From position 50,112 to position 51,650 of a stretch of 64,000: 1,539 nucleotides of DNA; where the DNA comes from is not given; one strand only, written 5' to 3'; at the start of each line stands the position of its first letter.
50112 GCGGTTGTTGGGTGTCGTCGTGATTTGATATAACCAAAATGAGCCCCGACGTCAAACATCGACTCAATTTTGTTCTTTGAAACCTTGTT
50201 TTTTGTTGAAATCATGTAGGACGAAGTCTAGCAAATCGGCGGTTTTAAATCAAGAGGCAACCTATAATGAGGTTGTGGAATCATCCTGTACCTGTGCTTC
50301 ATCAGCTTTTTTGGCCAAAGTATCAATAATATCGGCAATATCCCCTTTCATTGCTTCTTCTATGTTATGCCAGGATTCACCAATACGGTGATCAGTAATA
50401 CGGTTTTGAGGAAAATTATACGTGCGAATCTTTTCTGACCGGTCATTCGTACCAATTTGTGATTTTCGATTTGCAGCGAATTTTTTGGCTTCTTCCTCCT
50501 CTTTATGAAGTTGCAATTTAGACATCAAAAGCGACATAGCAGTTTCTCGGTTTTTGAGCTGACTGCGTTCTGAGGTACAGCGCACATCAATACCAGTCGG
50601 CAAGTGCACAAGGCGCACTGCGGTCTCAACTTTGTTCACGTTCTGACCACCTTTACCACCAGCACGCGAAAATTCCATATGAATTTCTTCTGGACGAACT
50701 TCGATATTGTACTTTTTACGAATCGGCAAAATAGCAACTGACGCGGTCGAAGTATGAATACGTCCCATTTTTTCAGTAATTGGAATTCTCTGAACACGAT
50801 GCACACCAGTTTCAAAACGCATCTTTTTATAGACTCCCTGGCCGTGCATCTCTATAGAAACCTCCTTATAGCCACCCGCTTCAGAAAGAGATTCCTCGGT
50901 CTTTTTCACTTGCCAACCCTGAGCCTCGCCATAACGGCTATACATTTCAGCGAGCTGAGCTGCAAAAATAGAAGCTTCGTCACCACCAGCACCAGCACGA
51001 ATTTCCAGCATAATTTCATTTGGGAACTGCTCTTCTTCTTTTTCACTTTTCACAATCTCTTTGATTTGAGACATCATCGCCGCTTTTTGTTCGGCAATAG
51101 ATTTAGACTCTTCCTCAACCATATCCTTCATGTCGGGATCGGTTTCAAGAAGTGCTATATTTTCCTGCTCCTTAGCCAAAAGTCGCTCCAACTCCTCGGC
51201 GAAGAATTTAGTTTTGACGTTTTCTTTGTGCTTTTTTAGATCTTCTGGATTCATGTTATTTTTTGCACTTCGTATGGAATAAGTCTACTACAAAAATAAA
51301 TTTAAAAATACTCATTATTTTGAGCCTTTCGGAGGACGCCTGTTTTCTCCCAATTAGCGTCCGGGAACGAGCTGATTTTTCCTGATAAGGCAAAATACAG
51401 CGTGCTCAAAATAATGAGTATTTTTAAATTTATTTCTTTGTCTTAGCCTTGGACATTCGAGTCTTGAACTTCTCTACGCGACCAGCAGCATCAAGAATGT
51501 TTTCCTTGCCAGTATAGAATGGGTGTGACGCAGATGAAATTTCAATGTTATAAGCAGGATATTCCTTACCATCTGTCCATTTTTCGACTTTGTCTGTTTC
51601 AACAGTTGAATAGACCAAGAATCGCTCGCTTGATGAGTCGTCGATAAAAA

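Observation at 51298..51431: Element E2: 28-bp perfect AT-rich inverted repeats flanking a 78-nt GC-richer core, wedged between rpmE and prfA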

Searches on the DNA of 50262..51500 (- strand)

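Call 10: search_rna_families(source=window, start=51200, end=51500, threshold=evalue, max_evalue=10, show_alignments=3)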
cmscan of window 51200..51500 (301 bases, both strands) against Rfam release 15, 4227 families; matches with E-value up to 10: 8.
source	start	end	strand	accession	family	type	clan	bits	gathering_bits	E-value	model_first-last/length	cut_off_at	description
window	51289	51441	+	RF04174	MIR4208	Gene; miRNA;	-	29.8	140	0.0086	1-191/191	no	MIR4208 microRNA precursor family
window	51284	51446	-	RF04097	MIR2630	Gene; miRNA;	-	28.9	144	0.00048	1-229/229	no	MIR2630 microRNA precursor family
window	51286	51446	+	RF04097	MIR2630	Gene; miRNA;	-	26.7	144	0.0016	1-229/229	no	MIR2630 microRNA precursor family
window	51295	51436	+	RF04118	MIR9481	Gene; miRNA;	-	26.6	130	0.0013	1-135/135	no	MIR9481 microRNA precursor family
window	51380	51441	+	RF02074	STnc240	Gene; sRNA;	-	22.6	55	0.37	1-77/77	no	Enterobacterial sRNA STnc240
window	51370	51436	+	RF02370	Trp_leader_2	Cis-reg; leader;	-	16.7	100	7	1-147/147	no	Bacillus tryptophan operon leader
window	51402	51491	+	RF00611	SNORD111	Gene; snRNA; snoRNA; CD-box;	-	14.8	46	8.1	1-89/89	no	Small nucleolar RNA SNORD111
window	51330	51418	+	RF02126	GHRLOS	Gene; lncRNA;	-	9.1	48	8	1-70/70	no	Ghrelin opposite strand RNA conserved region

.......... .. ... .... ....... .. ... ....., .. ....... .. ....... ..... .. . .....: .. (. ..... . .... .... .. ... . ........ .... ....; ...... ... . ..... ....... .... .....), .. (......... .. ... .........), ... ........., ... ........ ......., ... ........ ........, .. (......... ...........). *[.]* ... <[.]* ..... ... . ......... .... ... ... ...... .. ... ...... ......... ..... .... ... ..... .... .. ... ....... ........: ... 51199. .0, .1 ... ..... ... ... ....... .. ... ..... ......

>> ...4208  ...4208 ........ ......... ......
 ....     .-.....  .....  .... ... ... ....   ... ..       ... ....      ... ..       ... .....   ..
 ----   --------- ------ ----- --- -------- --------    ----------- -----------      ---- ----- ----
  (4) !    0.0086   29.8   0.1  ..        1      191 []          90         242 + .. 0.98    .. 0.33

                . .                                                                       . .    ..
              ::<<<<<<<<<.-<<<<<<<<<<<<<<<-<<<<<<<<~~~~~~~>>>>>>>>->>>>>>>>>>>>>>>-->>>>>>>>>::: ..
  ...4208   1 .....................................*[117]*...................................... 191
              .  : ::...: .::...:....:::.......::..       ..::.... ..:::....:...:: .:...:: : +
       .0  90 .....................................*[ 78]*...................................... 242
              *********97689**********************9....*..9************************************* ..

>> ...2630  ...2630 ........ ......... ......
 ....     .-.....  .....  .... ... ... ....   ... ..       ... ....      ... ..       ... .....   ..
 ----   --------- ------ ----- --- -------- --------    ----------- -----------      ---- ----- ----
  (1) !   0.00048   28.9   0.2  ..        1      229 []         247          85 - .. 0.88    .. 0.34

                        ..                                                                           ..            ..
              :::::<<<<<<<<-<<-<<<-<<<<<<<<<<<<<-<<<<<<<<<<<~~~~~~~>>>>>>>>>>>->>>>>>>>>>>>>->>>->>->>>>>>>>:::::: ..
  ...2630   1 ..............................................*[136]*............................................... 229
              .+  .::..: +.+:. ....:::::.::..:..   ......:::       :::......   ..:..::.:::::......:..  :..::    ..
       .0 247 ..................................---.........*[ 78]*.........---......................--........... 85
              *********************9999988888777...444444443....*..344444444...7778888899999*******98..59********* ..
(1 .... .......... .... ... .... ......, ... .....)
